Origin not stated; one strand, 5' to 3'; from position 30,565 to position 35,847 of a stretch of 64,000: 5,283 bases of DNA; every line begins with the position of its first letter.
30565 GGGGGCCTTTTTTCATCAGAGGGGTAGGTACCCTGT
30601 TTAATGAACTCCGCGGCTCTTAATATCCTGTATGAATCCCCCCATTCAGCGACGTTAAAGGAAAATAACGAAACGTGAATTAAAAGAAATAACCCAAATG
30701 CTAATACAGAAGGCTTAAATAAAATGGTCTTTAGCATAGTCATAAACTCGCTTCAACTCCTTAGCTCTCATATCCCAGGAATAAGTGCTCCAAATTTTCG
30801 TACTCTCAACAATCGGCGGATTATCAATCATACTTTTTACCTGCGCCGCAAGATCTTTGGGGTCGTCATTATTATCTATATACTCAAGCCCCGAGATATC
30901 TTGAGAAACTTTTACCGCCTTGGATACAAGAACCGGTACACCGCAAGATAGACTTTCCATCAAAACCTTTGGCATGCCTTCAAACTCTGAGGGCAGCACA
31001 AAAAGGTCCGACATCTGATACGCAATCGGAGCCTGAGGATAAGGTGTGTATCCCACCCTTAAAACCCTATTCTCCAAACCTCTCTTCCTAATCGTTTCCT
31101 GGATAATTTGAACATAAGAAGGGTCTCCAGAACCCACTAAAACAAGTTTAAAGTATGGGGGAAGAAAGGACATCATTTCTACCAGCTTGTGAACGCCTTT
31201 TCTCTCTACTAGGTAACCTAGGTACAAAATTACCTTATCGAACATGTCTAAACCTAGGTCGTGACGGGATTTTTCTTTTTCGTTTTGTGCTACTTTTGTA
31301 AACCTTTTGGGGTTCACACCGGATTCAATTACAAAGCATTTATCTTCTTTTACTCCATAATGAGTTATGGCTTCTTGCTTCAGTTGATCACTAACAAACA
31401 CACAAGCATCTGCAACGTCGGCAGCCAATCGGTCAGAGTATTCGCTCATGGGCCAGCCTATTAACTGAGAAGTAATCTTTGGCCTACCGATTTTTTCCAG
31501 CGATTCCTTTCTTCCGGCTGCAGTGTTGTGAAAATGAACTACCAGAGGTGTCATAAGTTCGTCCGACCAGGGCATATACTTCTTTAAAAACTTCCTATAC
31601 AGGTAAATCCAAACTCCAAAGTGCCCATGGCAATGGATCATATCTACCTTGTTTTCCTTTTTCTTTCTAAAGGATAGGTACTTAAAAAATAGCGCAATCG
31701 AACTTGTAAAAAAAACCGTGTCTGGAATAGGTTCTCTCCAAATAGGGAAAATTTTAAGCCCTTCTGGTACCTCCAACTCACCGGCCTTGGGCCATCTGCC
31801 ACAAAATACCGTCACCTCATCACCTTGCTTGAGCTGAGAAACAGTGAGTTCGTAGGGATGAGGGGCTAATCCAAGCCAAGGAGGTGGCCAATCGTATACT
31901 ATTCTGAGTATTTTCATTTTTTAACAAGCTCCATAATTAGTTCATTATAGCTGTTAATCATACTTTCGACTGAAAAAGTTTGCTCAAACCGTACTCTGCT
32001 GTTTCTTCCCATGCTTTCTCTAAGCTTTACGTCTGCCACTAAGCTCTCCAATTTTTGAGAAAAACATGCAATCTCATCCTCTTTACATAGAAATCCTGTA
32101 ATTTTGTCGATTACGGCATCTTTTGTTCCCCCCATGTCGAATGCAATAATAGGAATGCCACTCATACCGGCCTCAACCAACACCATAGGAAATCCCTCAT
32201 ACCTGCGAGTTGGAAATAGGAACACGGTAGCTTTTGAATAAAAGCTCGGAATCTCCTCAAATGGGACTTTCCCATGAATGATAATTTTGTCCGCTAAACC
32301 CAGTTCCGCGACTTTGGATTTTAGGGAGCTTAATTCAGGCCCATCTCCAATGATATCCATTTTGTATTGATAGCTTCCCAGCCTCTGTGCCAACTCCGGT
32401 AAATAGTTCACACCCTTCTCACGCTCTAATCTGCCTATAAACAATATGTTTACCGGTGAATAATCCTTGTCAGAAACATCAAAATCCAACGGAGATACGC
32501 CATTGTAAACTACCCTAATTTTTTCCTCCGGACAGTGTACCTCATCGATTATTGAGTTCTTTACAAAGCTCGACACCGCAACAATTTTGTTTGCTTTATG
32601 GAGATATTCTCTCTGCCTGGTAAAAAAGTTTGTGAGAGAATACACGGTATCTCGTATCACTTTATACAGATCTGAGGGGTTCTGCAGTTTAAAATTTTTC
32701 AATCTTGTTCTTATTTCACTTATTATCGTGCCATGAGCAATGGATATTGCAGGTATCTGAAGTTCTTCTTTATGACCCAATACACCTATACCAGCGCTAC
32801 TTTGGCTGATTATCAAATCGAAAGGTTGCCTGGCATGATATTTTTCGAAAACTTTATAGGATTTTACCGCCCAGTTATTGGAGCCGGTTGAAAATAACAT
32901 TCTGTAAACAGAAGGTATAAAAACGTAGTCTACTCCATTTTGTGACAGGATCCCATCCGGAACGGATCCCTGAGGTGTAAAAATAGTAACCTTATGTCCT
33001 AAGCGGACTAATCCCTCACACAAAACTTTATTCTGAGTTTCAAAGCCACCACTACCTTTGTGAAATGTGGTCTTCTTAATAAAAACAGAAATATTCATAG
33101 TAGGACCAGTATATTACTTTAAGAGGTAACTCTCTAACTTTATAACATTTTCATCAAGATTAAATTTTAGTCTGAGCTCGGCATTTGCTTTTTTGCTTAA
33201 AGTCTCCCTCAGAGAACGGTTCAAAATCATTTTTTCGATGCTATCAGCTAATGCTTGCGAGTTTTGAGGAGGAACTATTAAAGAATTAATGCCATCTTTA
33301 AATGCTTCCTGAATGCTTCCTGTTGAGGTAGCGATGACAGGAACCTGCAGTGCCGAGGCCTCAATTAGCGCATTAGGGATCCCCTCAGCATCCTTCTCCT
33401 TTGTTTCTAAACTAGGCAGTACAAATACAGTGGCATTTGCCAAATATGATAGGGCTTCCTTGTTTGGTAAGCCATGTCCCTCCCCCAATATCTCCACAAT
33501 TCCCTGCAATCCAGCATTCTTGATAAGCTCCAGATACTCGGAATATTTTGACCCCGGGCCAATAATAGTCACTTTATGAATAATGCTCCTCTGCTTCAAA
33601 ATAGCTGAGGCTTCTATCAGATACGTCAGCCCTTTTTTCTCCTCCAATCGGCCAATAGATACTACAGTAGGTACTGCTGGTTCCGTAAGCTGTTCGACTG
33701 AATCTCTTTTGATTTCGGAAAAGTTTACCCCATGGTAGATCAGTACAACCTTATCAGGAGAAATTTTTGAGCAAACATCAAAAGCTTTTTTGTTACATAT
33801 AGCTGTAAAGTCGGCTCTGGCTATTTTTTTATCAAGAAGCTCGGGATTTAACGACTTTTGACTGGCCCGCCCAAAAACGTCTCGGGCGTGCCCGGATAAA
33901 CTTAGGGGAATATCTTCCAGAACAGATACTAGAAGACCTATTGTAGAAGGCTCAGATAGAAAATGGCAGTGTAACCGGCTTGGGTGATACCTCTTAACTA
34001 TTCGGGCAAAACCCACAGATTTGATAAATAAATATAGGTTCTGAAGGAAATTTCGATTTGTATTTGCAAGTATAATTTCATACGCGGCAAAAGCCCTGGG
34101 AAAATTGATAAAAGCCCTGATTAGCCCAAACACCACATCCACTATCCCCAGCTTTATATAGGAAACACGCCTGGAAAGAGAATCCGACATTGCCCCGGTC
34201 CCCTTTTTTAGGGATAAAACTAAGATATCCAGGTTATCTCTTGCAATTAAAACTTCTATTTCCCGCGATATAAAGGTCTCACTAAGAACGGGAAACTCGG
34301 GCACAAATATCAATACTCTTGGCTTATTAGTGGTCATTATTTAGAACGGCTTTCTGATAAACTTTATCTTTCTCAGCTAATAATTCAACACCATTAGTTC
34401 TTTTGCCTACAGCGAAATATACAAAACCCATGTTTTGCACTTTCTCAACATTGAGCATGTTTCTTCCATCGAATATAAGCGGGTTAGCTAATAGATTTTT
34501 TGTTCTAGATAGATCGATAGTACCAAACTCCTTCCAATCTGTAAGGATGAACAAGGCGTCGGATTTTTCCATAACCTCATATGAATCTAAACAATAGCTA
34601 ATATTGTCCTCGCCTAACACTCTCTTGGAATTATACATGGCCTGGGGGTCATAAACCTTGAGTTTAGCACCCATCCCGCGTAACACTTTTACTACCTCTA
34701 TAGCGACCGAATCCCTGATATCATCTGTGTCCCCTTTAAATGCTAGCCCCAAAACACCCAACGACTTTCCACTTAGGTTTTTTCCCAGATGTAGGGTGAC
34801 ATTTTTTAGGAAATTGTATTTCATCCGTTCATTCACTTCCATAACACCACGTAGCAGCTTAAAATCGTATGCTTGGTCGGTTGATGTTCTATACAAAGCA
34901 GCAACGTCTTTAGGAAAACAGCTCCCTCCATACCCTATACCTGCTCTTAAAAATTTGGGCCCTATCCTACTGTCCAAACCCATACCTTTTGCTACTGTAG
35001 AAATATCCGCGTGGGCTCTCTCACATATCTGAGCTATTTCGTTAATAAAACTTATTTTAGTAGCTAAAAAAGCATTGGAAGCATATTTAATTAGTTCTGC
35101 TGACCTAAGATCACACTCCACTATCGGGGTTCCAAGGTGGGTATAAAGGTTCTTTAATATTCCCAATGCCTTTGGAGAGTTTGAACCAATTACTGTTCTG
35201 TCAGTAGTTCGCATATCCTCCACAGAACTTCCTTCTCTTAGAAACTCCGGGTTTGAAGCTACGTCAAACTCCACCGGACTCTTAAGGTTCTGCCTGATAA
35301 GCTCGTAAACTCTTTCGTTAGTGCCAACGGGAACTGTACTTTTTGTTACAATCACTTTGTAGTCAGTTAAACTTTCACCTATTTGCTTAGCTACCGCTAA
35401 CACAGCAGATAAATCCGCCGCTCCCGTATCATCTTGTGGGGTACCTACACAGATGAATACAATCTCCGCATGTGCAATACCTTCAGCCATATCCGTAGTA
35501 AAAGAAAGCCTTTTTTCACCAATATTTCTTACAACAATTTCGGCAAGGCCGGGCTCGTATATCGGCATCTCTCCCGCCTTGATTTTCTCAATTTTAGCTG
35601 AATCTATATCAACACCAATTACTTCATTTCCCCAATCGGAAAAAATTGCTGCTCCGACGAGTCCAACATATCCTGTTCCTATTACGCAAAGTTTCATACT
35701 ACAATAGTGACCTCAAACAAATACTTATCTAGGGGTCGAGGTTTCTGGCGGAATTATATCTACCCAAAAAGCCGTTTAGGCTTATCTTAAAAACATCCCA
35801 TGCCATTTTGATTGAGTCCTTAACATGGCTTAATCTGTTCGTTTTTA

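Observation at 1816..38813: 39-kb single-strand, translationally coupled glycosylation supercluster with at least six GT-C paralogs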

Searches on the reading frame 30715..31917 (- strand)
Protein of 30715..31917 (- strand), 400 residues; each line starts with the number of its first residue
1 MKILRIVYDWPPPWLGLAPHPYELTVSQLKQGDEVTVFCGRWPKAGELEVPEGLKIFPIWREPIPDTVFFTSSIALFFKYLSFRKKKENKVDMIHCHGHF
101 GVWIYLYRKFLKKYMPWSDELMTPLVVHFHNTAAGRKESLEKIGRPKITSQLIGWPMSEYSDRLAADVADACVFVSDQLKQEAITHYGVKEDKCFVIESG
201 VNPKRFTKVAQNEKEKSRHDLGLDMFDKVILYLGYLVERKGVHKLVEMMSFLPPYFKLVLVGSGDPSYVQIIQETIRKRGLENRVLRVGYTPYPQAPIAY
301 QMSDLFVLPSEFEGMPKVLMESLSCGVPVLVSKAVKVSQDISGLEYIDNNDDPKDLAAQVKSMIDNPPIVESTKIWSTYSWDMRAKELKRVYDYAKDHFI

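Call 7: search_protein_families(library=pfam, proteins=[window:30715-31917:-], max_evalue=0.01)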
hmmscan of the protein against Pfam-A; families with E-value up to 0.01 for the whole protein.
window:30715-31917:- (400 aa): 6 families
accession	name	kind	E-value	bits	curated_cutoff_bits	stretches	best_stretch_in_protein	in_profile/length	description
PF00534.26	Glycos_transf_1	-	3.9e-26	92.1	26.4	1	214-374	2-163/172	Glycosyl transferases group 1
PF13692.12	Glyco_trans_1_4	-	2.2e-20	73.8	27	1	228-366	2-142/142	Glycosyl transferases group 1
PF13439.12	Glyco_transf_4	-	2.2e-18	67.3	28.5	1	16-205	3-170/170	Glycosyltransferase Family 4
PF13579.12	Glyco_trans_4_4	-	6e-09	36.9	29.7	1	16-198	2-156/158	Glycosyl transferase 4-like domain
PF08323.17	Glyco_transf_5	-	1.2e-05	25.6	22.7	1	70-188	114-230/239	Starch synthase catalytic domain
PF20706.3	GT4-conflict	-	0.00026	20.5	26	1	167-334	145-313/385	Family 4 Glycosyltransferase in conflict systems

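Call 75: search_protein_families(library=ncbifam, proteins=[window:30715-31917:-], max_evalue=0.00001)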
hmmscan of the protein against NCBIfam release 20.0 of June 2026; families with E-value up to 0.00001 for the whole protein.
window:30715-31917:- (400 aa): 30 families (the best 25 are shown)
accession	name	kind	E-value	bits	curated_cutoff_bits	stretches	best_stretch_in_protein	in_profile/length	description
NF047684.1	TeichurnBiosyTuaC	equivalog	6.8e-23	81.2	550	1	166-368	162-356/391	teichuronic acid biosynthesis protein TuaC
TIGR02149.1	glgA_Coryne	subfamily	1.6e-20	73.6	302.4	1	89-392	82-387/391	glycogen synthase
TIGR04047.1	MSMEG_0565_glyc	hypoth_equivalog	1.4e-19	70.4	259.85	1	165-392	135-371/373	MSMEG_0565 family glycosyltransferase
TIGR04157.1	glyco_rSAM_CFB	subfamily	3.1e-18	66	400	1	162-339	163-337/406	TIGR04157 family glycosyltransferase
NF053513.1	Gtran_IagA_BgsA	equivalog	3.8e-17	62.3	460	1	169-393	106-329/333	LTA glycolipid anchor biosynthesis glycosyltransferase, IagA/BgsA family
TIGR03449.1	mycothiol_MshA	equivalog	1.2e-16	60.6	462.5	1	84-395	96-403/406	D-inositol-3-phosphate glycosyltransferase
NF038295.1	EPS_HpsP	equivalog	4.6e-16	58.8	550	1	169-392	155-384/388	hormogonium polysaccharide biosynthesis glycosyltransferase HpsP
NF046085.1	XrtY_assoc_Gly1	equivalog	6e-16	58.3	400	1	212-349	196-333/387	XrtY-associated glycosyltransferase XYAG1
NF007396.0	PRK09922.1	equivalog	6.6e-16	58.1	385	1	161-341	123-298/361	lipopolysaccharide 1,6-galactosyltransferase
TIGR03999.1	thiol_BshA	equivalog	1.5e-15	57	273.7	1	164-368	140-340/375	N-acetyl-alpha-D-glucosaminyl L-malate synthase BshA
NF041010.1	glycosy_Agl16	equivalog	2.4e-13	49.7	575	1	163-392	128-348/352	glycosylation protein Agl16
TIGR04063.1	stp3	hypoth_equivalog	3e-12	46.2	442.05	1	165-311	154-298/397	TIGR04063 family PEP-CTERM/XrtA system glycosyltransferase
NF049987.1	DaglGlyslTfaseDgs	equivalog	8e-12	44.7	500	1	168-393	101-325/332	processive diacylglycerol alpha-glucosyltransferase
TIGR03088.1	stp2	hypoth_equivalog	8.7e-12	44.8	409.05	1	164-367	132-339/374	TIGR03088 family PEP-CTERM/XrtA system glycosyltransferase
NF041876.1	EPS_EpsE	equivalog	1.3e-11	44.4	400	1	168-368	161-363/389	exopolysaccharide biosynthesis GT4 family glycosyltransferase EpsE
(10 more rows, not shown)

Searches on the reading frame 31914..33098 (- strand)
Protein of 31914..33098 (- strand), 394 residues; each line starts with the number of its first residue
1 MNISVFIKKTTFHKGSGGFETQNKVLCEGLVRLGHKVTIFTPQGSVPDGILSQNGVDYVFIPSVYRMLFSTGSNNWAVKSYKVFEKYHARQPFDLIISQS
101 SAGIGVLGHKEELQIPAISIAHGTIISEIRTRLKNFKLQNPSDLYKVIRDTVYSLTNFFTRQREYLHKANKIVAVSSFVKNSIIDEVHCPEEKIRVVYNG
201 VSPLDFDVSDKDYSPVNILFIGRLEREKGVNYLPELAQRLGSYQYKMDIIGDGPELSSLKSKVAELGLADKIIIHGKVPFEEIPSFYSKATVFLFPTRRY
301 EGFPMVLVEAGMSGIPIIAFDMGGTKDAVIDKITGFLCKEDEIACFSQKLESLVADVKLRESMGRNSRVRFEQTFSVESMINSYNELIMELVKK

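Call 7: search_protein_families(library=pfam, proteins=[window:31914-33098:-], max_evalue=0.01)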
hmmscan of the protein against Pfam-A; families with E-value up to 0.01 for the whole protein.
window:31914-33098:- (394 aa): 6 families
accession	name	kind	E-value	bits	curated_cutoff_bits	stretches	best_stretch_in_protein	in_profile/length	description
PF00534.26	Glycos_transf_1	-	1.6e-37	129.1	26.4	1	210-368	10-170/172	Glycosyl transferases group 1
PF13692.12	Glyco_trans_1_4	-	5.6e-30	104.9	27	1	217-356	3-142/142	Glycosyl transferases group 1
PF13439.12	Glyco_transf_4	-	2.3e-20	73.7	28.5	1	17-202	2-167/170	Glycosyltransferase Family 4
PF13579.12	Glyco_trans_4_4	-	2.2e-09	38.3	29.7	1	17-200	1-158/158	Glycosyl transferase 4-like domain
PF20706.3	GT4-conflict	-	3.9e-08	33.1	26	1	160-329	138-320/385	Family 4 Glycosyltransferase in conflict systems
PF13524.12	Glyco_trans_1_2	-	0.00063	20.1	25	1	243-379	13-137/144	Glycosyl transferase-like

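Call 75: search_protein_families(library=ncbifam, proteins=[window:31914-33098:-], max_evalue=0.00001)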
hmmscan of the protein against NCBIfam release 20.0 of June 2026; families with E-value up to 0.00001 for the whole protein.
window:31914-33098:- (394 aa): 35 families (the best 25 are shown)
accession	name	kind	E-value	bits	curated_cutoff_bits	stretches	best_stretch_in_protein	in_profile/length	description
NF007396.0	PRK09922.1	equivalog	3.2e-27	95.3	385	1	145-358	112-328/361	lipopolysaccharide 1,6-galactosyltransferase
TIGR03088.1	stp2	hypoth_equivalog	1.7e-26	93.2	409.05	1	171-389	139-371/374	TIGR03088 family PEP-CTERM/XrtA system glycosyltransferase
TIGR02149.1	glgA_Coryne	subfamily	2.1e-25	89.7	302.4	1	163-386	139-385/391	glycogen synthase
TIGR03999.1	thiol_BshA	equivalog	2.6e-23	82.6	273.7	1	166-392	142-374/375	N-acetyl-alpha-D-glucosaminyl L-malate synthase BshA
NF011726.0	PRK15179.1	equivalog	1.6e-19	69.7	733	1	172-384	462-687/694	Vi polysaccharide biosynthesis protein TviE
TIGR04157.1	glyco_rSAM_CFB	subfamily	2.7e-19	69.4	400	1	154-387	155-405/406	TIGR04157 family glycosyltransferase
NF038229.1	Glyco4_Geo_Pelo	equivalog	1.7e-18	66.7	400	1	163-392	104-337/338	GPMC system family 4 glycosyltransferase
TIGR04063.1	stp3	hypoth_equivalog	1.1e-17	64.1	442.05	1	164-391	153-395/397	TIGR04063 family PEP-CTERM/XrtA system glycosyltransferase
NF047684.1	TeichurnBiosyTuaC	equivalog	2.5e-17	62.9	550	1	218-380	222-378/391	teichuronic acid biosynthesis protein TuaC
NF041876.1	EPS_EpsE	equivalog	3.3e-17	62.8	400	1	192-378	186-383/389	exopolysaccharide biosynthesis GT4 family glycosyltransferase EpsE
NF050063.1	ProtGlycPglJ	equivalog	7.1e-17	61.7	500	1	130-372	109-348/363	N-acetylgalactosamine-N,N'-diacetylbacillosaminyl-diphospho-undecaprenol 4-alpha-N-acetylgalactosaminyltransferase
NF041010.1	glycosy_Agl16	equivalog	2e-16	59.8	575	1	161-368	126-329/352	glycosylation protein Agl16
TIGR03449.1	mycothiol_MshA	equivalog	2.6e-16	59.5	462.5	1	218-385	223-397/406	D-inositol-3-phosphate glycosyltransferase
NF050056.1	ProtGlycPglH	equivalog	1e-15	57.7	600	1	196-391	158-353/354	GalNAc-alpha-(1->4)-GalNAc-alpha-(1->3)-diNAcBac-PP-undecaprenol alpha-1,4-N-acetyl-D-galactosaminyltransferase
NF047881.1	glyco_SdgB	exception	1.4e-15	57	800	1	114-388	238-493/496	serine-aspartate repeat adhesin O-glycosyltransferase SdgB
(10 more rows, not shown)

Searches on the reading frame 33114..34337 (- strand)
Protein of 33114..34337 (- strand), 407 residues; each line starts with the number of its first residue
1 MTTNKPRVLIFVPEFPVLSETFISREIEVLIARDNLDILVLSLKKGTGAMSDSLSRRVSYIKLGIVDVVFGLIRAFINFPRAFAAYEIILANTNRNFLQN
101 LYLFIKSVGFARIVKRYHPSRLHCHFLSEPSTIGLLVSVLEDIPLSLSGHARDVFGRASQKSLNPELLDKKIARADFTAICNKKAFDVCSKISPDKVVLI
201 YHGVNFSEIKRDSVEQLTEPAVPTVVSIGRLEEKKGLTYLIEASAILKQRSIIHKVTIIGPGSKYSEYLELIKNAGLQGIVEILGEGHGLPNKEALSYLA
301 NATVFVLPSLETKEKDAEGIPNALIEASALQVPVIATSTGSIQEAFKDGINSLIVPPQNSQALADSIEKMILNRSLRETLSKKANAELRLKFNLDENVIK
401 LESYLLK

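Call 7: search_protein_families(library=pfam, proteins=[window:33114-34337:-], max_evalue=0.01)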
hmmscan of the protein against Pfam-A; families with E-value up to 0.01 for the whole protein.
window:33114-34337:- (407 aa): 4 families
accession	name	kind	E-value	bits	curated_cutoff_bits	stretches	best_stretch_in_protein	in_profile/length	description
PF00534.26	Glycos_transf_1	-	6.6e-30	104.3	26.4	1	221-385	14-170/172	Glycosyl transferases group 1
PF13692.12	Glyco_trans_1_4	-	2.4e-28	99.6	27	1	223-371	2-140/142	Glycosyl transferases group 1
PF13439.12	Glyco_transf_4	-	0.00047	20.7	28.5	1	96-206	50-168/170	Glycosyltransferase Family 4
PF13524.12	Glyco_trans_1_2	-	0.00072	20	25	1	271-398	27-139/144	Glycosyl transferase-like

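Call 75: search_protein_families(library=ncbifam, proteins=[window:33114-34337:-], max_evalue=0.00001)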
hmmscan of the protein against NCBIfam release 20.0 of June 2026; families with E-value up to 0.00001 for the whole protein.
window:33114-34337:- (407 aa): 23 families
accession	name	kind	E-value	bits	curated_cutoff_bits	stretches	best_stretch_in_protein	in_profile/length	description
NF041876.1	EPS_EpsE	equivalog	2.6e-40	138.9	400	1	11-396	4-384/389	exopolysaccharide biosynthesis GT4 family glycosyltransferase EpsE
TIGR04005.1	wcaL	equivalog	2.2e-27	96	537.6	1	194-395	196-393/406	colanic acid biosynthesis glycosyltransferase WcaL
TIGR03088.1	stp2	hypoth_equivalog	5.9e-26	91.4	409.05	1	190-398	155-363/374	TIGR03088 family PEP-CTERM/XrtA system glycosyltransferase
NF047684.1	TeichurnBiosyTuaC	equivalog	6.5e-21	74.7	550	1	118-403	108-384/391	teichuronic acid biosynthesis protein TuaC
NF050063.1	ProtGlycPglJ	equivalog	2.9e-19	69.5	500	1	191-388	164-347/363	N-acetylgalactosamine-N,N'-diacetylbacillosaminyl-diphospho-undecaprenol 4-alpha-N-acetylgalactosaminyltransferase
TIGR04157.1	glyco_rSAM_CFB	subfamily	1.9e-12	46.9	400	1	184-386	182-387/406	TIGR04157 family glycosyltransferase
TIGR02149.1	glgA_Coryne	subfamily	2.7e-12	46.5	302.4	1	187-386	161-368/391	glycogen synthase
TIGR03999.1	thiol_BshA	equivalog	3.8e-12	45.8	273.7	1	197-404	169-369/375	N-acetyl-alpha-D-glucosaminyl L-malate synthase BshA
NF038298.1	EPS_HpsO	equivalog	5.1e-12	45.3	575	1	225-384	204-363/388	hormogonium polysaccharide biosynthesis glycosyltransferase HpsO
TIGR03449.1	mycothiol_MshA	equivalog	1e-11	44.4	462.5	1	224-386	222-382/406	D-inositol-3-phosphate glycosyltransferase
TIGR04063.1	stp3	hypoth_equivalog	1.3e-11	44.1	442.05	1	172-398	155-385/397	TIGR04063 family PEP-CTERM/XrtA system glycosyltransferase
NF046085.1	XrtY_assoc_Gly1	equivalog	1.4e-11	43.9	400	1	167-396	153-372/387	XrtY-associated glycosyltransferase XYAG1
NF038295.1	EPS_HpsP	equivalog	2.5e-09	36.6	550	1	198-393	179-372/388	hormogonium polysaccharide biosynthesis glycosyltransferase HpsP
NF047880.1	glyco_SdgA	exception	6.2e-09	34.9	800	1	129-386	224-469/488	serine-aspartate repeat adhesin O-glycosyltransferase SdgA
NF011726.0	PRK15179.1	equivalog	1e-08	34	733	1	216-396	511-682/694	Vi polysaccharide biosynthesis protein TviE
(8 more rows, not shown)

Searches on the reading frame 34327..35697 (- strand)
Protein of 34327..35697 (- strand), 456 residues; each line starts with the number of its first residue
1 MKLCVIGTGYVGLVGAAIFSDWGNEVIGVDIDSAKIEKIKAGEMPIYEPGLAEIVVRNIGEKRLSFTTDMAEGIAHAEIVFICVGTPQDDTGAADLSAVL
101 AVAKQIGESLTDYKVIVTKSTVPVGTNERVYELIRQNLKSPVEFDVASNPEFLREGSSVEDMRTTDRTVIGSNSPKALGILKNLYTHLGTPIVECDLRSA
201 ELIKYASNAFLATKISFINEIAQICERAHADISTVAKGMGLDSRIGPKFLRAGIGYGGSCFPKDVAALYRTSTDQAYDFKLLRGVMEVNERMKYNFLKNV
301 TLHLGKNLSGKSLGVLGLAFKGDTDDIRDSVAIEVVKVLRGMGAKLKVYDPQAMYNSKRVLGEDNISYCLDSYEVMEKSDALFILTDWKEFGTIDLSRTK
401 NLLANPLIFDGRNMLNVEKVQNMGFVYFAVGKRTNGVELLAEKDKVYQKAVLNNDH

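Call 7: search_protein_families(library=pfam, proteins=[window:34327-35697:-], max_evalue=0.01)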
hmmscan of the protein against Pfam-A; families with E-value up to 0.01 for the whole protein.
window:34327-35697:- (456 aa): 7 families
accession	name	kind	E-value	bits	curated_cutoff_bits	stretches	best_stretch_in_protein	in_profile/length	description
PF03721.20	UDPG_MGDP_dh_N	-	3.1e-66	222.9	27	1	1-182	1-185/187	UDP-glucose/GDP-mannose dehydrogenase family, NAD binding domain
PF00984.24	UDPG_MGDP_dh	-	1.8e-37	127.8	25.4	1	198-290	1-93/94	UDP-glucose/GDP-mannose dehydrogenase family, central domain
PF03720.21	UDPG_MGDP_dh_C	-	3.1e-31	108.2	30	1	314-416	1-102/103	UDP-glucose/GDP-mannose dehydrogenase family, UDP binding domain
PF02826.25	2-Hacid_dh_C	-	1.3e-05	25.1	25.1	0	279-386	5-99/178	D-isomer specific 2-hydroxyacid dehydrogenase, NAD binding domain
PF03446.21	NAD_binding_2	-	0.0011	19.5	21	1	3-136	2-109/161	NAD binding domain of 6-phosphogluconate dehydrogenase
PF02558.23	ApbA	-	0.0014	18.7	22.2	1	4-101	2-91/150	Ketopantoate reductase PanE/ApbA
PF01210.29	NAD_Gly3P_dh_N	-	0.0017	18.8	23.1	1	2-154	1-138/158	NAD-dependent glycerol-3-phosphate dehydrogenase N-terminus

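Call 75: search_protein_families(library=ncbifam, proteins=[window:34327-35697:-], max_evalue=0.00001)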
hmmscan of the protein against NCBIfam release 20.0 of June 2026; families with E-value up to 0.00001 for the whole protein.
window:34327-35697:- (456 aa): 7 families
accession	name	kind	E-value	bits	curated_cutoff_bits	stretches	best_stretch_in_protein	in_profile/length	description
NF047673.2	TeichurnBiosyTuaD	equivalog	2.2e-165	551.1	700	1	2-432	3-431/439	UDP-glucose 6-dehydrogenase TuaD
TIGR03026.1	NDP-sugDHase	subfamily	8.4e-139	462.9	189.8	1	1-413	1-413/413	nucleotide sugar dehydrogenase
NF041297.1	UDPGDh_AglM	equivalog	7.7e-114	380.9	670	1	1-417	1-419/429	UDP-glucose 6-dehydrogenase AglM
NF040825.1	UDPMaNacDH_Arch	equivalog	8.4e-55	186.3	750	1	1-432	1-415/418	UDP-N-acetyl-D-mannosamine dehydrogenase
NF008286.0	PRK11064.1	equivalog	9.8e-45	152.9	459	1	2-400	5-408/420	UDP-N-acetyl-D-mannosamine dehydrogenase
NF011631.0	PRK15057.1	equivalog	7e-33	114.3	757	1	1-352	1-338/388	UDP-glucose 6-dehydrogenase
NF011729.0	PRK15182.1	equivalog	7.8e-23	80.9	592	1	2-353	8-357/425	Vi polysaccharide biosynthesis UDP-N-acetylglucosamine C-6 dehydrogenase TviB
